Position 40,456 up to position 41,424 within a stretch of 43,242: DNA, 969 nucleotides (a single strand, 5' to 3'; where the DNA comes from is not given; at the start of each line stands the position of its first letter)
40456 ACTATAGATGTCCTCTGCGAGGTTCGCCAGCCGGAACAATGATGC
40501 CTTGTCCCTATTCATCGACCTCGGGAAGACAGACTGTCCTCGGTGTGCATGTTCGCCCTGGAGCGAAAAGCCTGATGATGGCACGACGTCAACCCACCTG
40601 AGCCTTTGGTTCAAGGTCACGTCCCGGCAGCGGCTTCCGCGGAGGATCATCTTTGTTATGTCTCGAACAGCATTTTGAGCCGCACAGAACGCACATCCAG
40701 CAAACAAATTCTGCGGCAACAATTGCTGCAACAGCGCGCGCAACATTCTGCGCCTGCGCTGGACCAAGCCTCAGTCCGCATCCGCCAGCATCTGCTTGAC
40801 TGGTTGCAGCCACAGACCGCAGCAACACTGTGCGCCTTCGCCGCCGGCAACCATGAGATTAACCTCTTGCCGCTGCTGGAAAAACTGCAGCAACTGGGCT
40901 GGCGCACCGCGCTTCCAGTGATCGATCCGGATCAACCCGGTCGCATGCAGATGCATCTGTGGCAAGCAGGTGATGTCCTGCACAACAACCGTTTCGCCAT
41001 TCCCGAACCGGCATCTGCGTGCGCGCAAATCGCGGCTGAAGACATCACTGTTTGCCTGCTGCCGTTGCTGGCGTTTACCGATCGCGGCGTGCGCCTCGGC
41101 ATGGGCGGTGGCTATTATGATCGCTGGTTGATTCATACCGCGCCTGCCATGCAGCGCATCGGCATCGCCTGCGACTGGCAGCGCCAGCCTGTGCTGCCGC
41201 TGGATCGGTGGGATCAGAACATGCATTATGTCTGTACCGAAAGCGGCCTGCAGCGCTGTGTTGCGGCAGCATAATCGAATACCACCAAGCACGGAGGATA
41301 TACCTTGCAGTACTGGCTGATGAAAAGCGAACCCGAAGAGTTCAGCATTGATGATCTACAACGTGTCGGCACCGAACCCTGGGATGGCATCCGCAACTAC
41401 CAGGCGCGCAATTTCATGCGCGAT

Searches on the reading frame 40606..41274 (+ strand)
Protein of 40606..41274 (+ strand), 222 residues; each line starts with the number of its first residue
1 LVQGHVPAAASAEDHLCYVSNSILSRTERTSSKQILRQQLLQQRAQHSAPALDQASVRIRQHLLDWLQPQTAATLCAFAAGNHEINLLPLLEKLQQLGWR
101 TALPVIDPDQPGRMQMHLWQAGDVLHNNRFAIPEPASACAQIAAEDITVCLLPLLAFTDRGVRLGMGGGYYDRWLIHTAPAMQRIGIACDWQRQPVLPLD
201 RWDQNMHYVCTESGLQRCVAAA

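Call 63: search_protein_families(library=pfam, proteins=[window:40606-41274:+], max_evalue=0.00001)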
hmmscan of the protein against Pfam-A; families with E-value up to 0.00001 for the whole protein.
window:40606-41274:+ (222 aa): 1 family
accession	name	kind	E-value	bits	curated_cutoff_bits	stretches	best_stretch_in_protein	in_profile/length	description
PF01812.26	5-FTHF_cyc-lig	-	1.7e-31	110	27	1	33-212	1-186/186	5-formyltetrahydrofolate cyclo-ligase family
